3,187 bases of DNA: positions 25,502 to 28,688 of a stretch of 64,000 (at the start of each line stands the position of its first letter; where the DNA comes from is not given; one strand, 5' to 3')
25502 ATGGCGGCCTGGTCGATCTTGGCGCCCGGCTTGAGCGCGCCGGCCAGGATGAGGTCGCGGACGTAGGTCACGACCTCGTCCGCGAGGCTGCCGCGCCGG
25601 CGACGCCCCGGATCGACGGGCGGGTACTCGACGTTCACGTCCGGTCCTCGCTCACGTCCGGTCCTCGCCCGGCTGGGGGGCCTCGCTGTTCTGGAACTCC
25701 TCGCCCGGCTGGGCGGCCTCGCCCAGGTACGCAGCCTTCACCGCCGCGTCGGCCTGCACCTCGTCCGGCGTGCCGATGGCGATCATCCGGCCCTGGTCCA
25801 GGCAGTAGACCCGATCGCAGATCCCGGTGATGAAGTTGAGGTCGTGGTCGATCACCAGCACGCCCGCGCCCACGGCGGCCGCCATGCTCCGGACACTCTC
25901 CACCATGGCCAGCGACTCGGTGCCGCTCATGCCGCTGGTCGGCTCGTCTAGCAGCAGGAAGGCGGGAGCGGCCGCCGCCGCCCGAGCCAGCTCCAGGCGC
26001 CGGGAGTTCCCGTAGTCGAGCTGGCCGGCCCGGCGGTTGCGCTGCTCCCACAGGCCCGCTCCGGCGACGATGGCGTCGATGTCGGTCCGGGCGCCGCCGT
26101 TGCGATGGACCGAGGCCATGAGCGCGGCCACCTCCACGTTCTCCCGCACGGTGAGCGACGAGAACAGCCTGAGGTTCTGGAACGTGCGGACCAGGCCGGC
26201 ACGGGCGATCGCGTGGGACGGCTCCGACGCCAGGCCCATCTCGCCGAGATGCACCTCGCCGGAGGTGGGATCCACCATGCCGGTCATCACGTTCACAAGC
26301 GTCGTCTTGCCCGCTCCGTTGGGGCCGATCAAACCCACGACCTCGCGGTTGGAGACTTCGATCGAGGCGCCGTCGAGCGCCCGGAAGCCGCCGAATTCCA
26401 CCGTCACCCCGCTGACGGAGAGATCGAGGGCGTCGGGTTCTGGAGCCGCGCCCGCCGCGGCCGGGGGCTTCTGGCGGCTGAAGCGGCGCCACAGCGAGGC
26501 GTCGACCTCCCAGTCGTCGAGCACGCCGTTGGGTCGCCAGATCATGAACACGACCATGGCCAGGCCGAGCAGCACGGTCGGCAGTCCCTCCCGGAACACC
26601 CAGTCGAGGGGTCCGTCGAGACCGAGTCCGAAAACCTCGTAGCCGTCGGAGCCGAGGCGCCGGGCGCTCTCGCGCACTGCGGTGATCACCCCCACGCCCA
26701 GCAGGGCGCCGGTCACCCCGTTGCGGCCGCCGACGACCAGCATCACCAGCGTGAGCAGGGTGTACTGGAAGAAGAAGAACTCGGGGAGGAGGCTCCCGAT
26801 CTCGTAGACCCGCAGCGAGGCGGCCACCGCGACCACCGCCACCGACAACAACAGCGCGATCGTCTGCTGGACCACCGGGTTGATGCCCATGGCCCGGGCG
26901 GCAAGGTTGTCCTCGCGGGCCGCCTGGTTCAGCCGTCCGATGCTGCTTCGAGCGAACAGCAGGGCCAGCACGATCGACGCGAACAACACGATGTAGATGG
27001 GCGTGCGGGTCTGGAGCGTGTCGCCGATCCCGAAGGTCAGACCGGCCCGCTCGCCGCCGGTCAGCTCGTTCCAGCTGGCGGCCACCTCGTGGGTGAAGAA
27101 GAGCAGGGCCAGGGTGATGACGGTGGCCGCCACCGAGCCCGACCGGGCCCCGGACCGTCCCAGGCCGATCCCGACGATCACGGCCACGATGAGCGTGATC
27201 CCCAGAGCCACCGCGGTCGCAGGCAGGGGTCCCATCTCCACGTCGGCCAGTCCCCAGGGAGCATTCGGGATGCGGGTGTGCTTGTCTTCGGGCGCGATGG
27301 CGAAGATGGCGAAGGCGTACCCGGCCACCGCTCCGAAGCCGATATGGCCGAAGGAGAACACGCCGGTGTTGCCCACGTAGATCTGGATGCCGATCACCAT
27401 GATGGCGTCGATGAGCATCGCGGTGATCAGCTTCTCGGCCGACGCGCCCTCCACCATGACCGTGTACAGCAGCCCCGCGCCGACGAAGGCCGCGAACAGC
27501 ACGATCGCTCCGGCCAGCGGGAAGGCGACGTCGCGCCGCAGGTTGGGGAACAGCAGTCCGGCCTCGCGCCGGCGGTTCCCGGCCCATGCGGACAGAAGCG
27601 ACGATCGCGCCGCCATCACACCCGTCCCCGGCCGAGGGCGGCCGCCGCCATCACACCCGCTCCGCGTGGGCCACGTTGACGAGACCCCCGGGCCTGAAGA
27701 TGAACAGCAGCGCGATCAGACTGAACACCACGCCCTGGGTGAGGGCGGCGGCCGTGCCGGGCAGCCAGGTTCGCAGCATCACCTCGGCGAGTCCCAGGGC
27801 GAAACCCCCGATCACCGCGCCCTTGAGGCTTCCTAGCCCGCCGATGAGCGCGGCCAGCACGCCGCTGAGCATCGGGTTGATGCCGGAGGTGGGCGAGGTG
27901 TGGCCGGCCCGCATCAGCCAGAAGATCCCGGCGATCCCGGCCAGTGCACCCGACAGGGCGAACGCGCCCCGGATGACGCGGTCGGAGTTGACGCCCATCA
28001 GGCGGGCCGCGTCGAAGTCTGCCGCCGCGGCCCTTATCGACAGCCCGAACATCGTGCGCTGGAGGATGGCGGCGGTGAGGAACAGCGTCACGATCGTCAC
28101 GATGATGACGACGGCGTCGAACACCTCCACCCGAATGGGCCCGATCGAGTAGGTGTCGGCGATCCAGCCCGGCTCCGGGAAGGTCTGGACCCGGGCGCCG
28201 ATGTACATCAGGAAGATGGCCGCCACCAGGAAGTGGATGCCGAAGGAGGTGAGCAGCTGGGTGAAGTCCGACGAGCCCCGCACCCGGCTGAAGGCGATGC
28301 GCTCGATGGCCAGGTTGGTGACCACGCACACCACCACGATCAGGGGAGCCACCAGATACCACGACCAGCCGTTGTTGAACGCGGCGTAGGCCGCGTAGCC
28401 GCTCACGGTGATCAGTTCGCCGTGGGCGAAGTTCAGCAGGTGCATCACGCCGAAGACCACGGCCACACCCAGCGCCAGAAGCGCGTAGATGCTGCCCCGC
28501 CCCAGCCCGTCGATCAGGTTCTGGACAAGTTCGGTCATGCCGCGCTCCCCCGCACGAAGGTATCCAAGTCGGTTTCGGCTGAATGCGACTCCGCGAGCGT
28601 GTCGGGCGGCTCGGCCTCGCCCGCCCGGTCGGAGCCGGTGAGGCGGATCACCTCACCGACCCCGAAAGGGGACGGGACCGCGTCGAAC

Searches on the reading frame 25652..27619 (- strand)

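Call 56: search_protein_families(library=pfam, proteins=[window:25652-27619:-], max_evalue=0.00001)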
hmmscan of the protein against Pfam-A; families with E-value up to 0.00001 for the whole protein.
window:25652-27619:- (655 aa): 3 families
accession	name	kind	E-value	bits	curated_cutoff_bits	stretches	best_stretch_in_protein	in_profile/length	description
PF00005.33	ABC_tran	-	1.3e-27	97.5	25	1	415-562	1-137/137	ABC transporter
PF02653.21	BPD_transp_2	-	1.5e-15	57.6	26.8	1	63-321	4-248/269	Branched-chain amino acid transport system / permease component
PF12399.14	BCA_ABC_TP_C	-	4.7e-10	39.3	25.5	1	611-636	1-26/27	Branched-chain amino acid ATP-binding cassette transporter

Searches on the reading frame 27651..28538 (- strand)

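Call 56: search_protein_families(library=pfam, proteins=[window:27651-28538:-], max_evalue=0.00001)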
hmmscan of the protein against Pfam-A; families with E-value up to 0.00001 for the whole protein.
window:27651-28538:- (295 aa): 1 family
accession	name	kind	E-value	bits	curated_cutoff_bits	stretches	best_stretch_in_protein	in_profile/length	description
PF02653.21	BPD_transp_2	-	2.1e-34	119.4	26.8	1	8-272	2-262/269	Branched-chain amino acid transport system / permease component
